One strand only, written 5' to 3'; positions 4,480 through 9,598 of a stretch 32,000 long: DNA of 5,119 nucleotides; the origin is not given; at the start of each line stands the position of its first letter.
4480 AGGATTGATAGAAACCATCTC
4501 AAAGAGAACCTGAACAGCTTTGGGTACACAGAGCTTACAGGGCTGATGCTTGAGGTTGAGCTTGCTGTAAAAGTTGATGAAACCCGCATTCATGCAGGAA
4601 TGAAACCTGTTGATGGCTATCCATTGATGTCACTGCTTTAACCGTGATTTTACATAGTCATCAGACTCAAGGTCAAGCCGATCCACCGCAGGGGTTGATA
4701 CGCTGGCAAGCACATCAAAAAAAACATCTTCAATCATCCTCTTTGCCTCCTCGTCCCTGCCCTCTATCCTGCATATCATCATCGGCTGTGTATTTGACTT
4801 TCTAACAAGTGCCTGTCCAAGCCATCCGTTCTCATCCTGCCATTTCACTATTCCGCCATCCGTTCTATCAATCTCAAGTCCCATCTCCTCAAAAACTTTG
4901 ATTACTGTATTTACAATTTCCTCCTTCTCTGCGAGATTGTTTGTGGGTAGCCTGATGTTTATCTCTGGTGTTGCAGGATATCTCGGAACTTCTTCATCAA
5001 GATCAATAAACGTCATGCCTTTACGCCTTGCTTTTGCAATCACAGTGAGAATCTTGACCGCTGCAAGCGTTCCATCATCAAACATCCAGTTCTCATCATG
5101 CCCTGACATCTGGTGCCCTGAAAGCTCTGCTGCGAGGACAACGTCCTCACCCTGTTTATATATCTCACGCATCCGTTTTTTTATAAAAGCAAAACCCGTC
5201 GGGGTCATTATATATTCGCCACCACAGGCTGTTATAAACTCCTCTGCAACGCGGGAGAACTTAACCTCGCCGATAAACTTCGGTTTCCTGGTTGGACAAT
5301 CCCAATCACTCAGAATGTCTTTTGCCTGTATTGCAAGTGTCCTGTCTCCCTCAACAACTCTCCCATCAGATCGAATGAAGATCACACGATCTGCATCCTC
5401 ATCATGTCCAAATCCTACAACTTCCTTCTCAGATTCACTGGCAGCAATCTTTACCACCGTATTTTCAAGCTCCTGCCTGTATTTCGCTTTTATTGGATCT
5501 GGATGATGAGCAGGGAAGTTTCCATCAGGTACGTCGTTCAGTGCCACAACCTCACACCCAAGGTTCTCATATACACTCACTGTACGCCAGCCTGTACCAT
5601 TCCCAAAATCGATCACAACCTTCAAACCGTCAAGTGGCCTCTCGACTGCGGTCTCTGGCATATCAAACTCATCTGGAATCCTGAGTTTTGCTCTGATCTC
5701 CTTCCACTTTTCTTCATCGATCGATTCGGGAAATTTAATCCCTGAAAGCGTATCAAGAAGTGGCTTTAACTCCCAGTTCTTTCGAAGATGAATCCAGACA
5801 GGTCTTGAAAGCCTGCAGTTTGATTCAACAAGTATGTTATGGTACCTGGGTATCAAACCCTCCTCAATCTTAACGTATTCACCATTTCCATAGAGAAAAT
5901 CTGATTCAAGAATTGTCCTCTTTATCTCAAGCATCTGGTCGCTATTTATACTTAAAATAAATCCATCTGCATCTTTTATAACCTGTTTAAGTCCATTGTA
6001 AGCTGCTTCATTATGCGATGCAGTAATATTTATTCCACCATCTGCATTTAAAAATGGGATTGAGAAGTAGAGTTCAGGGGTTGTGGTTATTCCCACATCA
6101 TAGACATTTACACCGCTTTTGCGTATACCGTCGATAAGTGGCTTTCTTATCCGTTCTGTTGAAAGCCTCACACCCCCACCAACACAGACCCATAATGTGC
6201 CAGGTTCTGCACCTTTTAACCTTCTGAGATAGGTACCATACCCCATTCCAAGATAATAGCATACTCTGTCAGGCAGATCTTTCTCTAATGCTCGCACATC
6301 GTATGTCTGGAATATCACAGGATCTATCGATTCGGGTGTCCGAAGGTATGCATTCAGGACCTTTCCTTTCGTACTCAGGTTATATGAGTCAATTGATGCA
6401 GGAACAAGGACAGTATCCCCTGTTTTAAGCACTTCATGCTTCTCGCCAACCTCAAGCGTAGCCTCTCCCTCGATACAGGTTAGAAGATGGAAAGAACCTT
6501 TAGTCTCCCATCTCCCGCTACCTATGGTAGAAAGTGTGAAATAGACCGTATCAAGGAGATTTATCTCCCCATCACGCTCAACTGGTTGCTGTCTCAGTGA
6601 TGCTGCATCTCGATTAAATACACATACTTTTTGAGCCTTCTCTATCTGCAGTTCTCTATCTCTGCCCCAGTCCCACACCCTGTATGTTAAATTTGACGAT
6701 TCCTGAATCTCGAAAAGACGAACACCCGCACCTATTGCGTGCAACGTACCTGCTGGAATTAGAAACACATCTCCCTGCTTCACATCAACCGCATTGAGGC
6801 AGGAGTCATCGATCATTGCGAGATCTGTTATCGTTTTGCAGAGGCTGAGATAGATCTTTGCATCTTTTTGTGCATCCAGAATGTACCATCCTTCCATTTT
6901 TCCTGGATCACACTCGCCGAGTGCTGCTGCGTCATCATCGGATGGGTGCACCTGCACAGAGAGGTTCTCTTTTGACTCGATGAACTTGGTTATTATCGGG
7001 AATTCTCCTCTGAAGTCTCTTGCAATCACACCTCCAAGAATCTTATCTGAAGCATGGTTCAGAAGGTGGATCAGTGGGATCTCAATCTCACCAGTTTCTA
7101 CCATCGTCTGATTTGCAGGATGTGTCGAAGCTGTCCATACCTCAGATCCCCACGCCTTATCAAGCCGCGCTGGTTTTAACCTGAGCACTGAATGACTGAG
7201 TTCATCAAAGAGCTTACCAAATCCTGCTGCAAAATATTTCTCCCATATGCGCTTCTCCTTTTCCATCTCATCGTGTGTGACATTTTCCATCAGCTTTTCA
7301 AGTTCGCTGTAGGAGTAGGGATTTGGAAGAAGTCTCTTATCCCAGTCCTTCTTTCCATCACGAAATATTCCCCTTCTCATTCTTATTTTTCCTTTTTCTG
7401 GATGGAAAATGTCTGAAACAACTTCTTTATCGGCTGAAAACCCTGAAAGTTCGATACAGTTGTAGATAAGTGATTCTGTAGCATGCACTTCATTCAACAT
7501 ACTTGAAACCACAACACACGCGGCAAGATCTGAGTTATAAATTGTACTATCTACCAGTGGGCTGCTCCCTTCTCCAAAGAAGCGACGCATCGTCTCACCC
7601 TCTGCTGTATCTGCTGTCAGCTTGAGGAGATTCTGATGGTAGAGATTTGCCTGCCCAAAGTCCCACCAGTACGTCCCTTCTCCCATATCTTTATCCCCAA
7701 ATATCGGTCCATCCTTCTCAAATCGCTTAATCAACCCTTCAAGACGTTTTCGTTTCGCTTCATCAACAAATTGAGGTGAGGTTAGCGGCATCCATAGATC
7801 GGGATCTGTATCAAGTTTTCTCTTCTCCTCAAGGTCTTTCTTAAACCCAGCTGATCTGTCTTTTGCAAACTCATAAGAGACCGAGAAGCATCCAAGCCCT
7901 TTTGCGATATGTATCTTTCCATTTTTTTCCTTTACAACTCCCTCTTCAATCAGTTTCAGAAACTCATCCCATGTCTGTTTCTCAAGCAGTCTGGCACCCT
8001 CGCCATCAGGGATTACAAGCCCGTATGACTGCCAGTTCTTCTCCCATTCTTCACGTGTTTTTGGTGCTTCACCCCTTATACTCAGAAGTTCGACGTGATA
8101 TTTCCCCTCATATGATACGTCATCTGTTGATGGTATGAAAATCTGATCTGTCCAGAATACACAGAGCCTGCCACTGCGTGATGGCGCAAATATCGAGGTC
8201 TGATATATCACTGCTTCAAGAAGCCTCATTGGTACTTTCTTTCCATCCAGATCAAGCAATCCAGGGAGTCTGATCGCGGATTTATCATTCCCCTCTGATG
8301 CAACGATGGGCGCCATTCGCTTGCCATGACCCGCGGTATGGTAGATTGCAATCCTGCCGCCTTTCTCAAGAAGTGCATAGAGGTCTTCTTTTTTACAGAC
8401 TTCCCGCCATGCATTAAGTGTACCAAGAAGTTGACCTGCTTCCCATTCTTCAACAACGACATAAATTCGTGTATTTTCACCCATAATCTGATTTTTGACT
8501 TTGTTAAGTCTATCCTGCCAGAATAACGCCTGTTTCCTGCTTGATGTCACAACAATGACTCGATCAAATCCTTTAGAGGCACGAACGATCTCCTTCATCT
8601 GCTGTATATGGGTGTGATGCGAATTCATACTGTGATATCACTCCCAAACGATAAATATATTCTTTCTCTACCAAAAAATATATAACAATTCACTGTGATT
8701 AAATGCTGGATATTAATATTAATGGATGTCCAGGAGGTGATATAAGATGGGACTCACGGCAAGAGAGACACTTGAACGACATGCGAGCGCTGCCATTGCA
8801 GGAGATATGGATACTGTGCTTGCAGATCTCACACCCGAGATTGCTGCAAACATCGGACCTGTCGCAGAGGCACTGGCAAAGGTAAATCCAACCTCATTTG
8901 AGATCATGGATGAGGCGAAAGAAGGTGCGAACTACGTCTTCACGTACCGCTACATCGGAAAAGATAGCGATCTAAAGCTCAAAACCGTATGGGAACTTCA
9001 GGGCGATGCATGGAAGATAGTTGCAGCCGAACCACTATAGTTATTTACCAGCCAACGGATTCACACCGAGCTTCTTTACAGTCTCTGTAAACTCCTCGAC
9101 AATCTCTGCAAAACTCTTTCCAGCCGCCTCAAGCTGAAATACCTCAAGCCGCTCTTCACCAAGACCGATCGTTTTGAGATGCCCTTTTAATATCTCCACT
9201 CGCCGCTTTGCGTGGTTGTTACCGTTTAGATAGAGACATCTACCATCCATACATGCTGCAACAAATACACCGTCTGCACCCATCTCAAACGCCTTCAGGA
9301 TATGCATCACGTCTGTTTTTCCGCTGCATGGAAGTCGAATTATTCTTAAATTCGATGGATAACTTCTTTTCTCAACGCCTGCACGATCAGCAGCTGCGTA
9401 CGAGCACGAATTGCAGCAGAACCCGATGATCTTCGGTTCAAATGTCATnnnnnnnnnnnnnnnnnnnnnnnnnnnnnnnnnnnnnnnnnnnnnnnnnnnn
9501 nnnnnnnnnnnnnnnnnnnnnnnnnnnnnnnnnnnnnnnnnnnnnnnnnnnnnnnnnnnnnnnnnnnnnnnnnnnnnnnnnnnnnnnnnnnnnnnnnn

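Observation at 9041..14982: Six-gene operon mvhD / frhB-like / hdrC / hdrB / double-hdrA / mvhD with no hydrogenase: a candidate self-contained electron-bifurcating or confurcating complex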

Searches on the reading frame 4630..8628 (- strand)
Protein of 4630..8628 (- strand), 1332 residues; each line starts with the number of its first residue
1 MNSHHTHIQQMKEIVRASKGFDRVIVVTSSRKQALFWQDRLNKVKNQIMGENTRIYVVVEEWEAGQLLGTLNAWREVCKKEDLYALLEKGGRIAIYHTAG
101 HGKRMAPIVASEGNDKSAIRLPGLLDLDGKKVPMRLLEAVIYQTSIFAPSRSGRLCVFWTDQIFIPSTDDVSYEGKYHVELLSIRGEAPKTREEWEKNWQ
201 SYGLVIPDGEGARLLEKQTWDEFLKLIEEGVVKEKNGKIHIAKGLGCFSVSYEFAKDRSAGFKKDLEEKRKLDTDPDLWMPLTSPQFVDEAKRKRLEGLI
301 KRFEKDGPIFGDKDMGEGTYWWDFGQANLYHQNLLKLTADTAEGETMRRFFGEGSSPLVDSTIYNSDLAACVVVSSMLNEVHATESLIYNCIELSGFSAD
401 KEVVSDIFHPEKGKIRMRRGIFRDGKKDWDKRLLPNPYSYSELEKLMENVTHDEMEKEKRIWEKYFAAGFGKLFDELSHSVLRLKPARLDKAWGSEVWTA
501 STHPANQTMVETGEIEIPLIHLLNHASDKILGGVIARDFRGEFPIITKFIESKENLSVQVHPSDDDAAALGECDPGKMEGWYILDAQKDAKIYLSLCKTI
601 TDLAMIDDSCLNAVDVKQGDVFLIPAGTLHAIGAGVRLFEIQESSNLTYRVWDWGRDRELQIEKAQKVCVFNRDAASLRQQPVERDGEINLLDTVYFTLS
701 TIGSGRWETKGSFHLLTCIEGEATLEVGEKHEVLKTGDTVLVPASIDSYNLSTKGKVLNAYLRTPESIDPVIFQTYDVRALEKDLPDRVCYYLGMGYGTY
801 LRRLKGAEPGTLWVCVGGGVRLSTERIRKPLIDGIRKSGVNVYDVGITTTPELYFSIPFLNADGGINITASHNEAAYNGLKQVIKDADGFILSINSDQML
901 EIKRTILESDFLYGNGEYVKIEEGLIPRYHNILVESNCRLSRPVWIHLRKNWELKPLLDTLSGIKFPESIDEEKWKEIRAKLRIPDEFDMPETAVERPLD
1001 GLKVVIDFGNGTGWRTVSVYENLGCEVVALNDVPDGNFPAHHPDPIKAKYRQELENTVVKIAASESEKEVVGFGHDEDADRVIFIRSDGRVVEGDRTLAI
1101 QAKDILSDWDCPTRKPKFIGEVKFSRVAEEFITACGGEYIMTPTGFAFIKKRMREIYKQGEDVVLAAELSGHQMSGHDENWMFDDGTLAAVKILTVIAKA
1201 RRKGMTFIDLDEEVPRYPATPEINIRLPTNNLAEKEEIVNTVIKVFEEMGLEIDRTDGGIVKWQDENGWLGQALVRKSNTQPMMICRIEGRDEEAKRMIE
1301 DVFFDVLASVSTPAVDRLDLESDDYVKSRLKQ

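Call 68: search_protein_families(library=pfam, proteins=[window:4630-8628:-], max_evalue=0.001)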
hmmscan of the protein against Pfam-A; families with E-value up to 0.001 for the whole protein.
window:4630-8628:- (1332 aa): 8 families
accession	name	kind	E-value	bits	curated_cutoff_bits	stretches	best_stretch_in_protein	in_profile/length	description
PF02878.22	PGM_PMM_I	-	1.4e-21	77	22.5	1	772-908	3-133/138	Phosphoglucomutase/phosphomannomutase, alpha/beta/alpha domain I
PF02880.22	PGM_PMM_III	-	3.3e-14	53.4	20.7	1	1093-1202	1-102/115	Phosphoglucomutase/phosphomannomutase, alpha/beta/alpha domain III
PF02879.22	PGM_PMM_II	-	1.8e-12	48.1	29.3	1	1000-1089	19-103/103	Phosphoglucomutase/phosphomannomutase, alpha/beta/alpha domain II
PF21621.3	MPI_cupin_dom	-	1.7e-11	44.3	27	1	706-761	23-78/79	Mannose-6-phosphate isomerase, cupin domain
PF07883.17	Cupin_2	-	5e-08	33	27.2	1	711-745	18-51/70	Cupin domain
PF20511.4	PMI_typeI_cat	-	5.4e-07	30.3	22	1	495-575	40-115/143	Phosphomannose isomerase type I, catalytic domain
PF00408.26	PGM_PMM_IV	-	1.6e-06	28.5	23.1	1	1222-1304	1-66/68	Phosphoglucomutase/phosphomannomutase, C-terminal domain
PF02311.25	AraC_binding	-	0.00039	20.6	21.1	0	708-744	19-55/135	AraC-like ligand binding domain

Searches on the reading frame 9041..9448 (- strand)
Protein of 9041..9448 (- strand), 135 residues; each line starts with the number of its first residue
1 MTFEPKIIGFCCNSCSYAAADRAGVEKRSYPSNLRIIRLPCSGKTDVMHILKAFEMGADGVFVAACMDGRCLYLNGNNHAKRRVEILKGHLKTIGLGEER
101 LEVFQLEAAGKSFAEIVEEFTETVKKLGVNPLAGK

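Call 3: search_protein_families(library=pfam, proteins=[window:9041-9448:-], max_evalue=0.01)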
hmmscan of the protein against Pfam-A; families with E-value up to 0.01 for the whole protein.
window:9041-9448:- (135 aa): 1 family
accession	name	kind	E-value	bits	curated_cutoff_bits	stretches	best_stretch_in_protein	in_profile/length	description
PF02662.21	FlpD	-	2.4e-44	150.7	22.3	1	7-128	1-123/123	Methyl-viologen-reducing hydrogenase, delta subunit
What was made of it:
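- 9041..9448 (-): mvhD-b: a [2Fe-2S] adaptor of the subfamily that follows fused hdrA genes, as in metVF-type clusters. Pfam FlpD 151 bits (call 3).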

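Call 4: search_protein_families(library=ncbifam, proteins=[window:9041-9448:-], max_evalue=0.01)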
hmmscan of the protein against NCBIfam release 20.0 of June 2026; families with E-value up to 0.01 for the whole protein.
window:9041-9448:- (135 aa): 4 families
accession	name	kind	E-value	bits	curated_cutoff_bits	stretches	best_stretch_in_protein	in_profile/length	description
NF045873.1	F420_non_VhuD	exception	1.3e-39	135.3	215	1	4-132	1-130/132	F420-non-reducing hydrogenase iron-sulfur subunit VhuD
NF040770.1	hetero_SS_HdrA2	exception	5.1e-37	127.4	1100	1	4-129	647-773/777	CoB-CoM heterodisulfide reductase HdrA2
NF041891.1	hdrA_Methbact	equivalog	2.4e-13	49.2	1300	1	4-126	643-760/762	ferredoxin:CoB-CoM heterodisulfide reductase subunit HdrA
NF041778.1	hetero_SS_HdrA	equivalog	0.00018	19.5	1400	1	6-62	655-711/771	ferredoxin:CoB-CoM heterodisulfide reductase subunit HdrA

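Call 61: find_homologous_proteins(query=window:9041-9448:-)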
Query window:9041-9448:- (135 aa): 30 proteins with E <= 0.001 among 55 candidates.
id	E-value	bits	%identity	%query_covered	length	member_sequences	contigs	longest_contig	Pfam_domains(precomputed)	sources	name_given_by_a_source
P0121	5.4e-85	300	100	100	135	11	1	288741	PF02662.22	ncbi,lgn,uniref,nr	ncbi:MAG: methyl-viologen-reducing hydrogenase subunit delta [Candidatus Syntrophoarchaeum caldarius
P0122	1.6e-69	250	83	100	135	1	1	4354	PF02662.22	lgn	-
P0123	3.1e-69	249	80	98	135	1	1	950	PF02662.22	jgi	jgi:coenzyme F420-reducing hydrogenase delta subunit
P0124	4.7e-66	239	79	99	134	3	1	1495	PF02662.22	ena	-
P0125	7.1e-63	228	74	100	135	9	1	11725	PF02662.22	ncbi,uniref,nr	ncbi:MAG TPA: hydrogenase iron-sulfur subunit [Candidatus Syntrophoarchaeum butanivorans]|uniref:Hyd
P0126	2.4e-53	197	82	82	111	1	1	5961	PF02662.22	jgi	jgi:coenzyme F420-reducing hydrogenase delta subunit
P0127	2.4e-44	168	60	98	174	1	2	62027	PF02662.22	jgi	jgi:coenzyme F420-reducing hydrogenase delta subunit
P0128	3.4e-44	168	62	99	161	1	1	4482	PF02662.22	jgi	jgi:coenzyme F420-reducing hydrogenase delta subunit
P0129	2.7e-43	165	60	98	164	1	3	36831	PF02662.22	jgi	jgi:coenzyme F420-reducing hydrogenase delta subunit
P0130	7.0e-39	151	56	93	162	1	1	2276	PF02662.22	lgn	-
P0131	3.3e-36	142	53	96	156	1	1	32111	PF02662.22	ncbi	-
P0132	1.3e-34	137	50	99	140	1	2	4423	PF02662.22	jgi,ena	-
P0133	2.0e-34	136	50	99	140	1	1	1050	PF02662.22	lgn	-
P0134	3.2e-34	136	52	93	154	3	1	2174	PF02662.22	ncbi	ncbi:MAG: hydrogenase iron-sulfur subunit [Candidatus Bipolaricaulia bacterium]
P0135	3.6e-34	135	49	99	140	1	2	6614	PF02662.22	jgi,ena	-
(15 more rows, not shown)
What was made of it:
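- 9041..9448 (-): S. caldarius protein (call 61).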

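Call 62: find_encoding_contigs(protein=P0125, flank=10000, max_places=2)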
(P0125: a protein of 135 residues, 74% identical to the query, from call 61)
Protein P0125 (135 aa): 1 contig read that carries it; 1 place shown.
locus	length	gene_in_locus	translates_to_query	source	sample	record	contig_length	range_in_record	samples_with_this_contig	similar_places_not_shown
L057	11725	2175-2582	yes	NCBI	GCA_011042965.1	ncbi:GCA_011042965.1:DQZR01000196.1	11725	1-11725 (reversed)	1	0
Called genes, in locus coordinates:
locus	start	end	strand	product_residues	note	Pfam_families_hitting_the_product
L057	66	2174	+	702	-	PF00070:Pyr_redox (faint), PF03486:HI0933_like (faint), PF07992:Pyr_redox_2, PF07992:Pyr_redox_2, PF12831:FAD_oxidored (weak), PF12838:Fer4_7 (weak), PF13187:Fer4_9 (weak), PF14697:Fer4_21 (weak), +2 more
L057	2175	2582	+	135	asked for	PF02662:FlpD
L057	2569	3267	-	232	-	-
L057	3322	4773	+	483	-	PF01078:Mg_chelatase (faint), PF07728:AAA_5 (faint)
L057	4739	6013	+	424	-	PF04285:DUF444 (faint), PF27098:Rv0959_3rd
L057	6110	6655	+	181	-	PF14522:Cytochrome_C7 (faint), PF14537:Cytochrom_c3_2 (faint)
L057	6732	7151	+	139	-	PF01402:RHH_1, PF08753:NikR_C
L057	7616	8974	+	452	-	PF02783:MCR_beta_N, PF02241:MCR_beta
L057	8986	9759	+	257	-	PF02240:MCR_gamma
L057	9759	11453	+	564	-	PF02745:MCR_alpha_N, PF02249:MCR_alpha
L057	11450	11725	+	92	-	PF13793:Pribosyltran_N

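Call 63: find_encoding_contigs(protein=P0127, flank=8000, max_places=1)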
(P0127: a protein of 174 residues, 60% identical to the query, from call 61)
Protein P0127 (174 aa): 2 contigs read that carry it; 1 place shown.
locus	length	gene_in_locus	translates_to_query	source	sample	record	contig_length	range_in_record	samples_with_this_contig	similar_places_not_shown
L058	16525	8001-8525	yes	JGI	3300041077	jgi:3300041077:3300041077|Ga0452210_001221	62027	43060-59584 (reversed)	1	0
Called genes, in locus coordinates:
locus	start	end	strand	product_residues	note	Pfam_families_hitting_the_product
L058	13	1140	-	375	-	-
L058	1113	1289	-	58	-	-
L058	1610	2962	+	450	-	-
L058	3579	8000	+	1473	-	PF12831:FAD_oxidored (weak), PF14691:Fer4_20, PF07992:Pyr_redox_2, PF00890:FAD_binding_2, PF07992:Pyr_redox_2, PF12831:FAD_oxidored, PF13450:NAD_binding_8, PF14697:Fer4_21, +19 more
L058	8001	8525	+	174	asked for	PF02662:FlpD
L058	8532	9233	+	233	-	PF12225:DUF5981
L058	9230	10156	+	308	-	PF02219:MTHFR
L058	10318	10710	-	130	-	-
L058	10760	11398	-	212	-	PF00596:Aldolase_II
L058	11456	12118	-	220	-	PF12654:DUF3786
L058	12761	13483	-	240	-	PF13386:DsbD_2 (weak)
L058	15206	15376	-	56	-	-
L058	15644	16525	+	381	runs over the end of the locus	PF00266:Aminotran_5, PF01212:Beta_elim_lyase, PF01041:DegT_DnrJ_EryC1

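Call 64: find_encoding_contigs(protein=P0131, flank=8000, max_places=1)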
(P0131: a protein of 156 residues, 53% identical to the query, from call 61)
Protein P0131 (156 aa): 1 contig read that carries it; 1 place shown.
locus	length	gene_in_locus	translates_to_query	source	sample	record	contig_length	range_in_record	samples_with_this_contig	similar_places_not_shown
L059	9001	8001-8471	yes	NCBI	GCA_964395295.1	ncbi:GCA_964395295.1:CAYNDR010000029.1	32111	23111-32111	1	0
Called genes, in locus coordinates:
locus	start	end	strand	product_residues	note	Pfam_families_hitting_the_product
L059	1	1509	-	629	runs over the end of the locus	PF02550:AcetylCoA_hydro, PF13336:AcetylCoA_hyd_C, PF00583:Acetyltransf_1, PF13302:Acetyltransf_3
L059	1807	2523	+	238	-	PF13187:Fer4_9, PF13183:Fer4_8, PF13534:Fer4_17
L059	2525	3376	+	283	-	PF02754:CCG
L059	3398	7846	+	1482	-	PF12831:FAD_oxidored (weak), PF00037:Fer4 (weak), PF14691:Fer4_20, PF07992:Pyr_redox_2, PF13450:NAD_binding_8 (weak), PF07992:Pyr_redox_2 (weak), PF12831:FAD_oxidored, PF13237:Fer4_10, +16 more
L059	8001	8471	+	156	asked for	PF02662:FlpD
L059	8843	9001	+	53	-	?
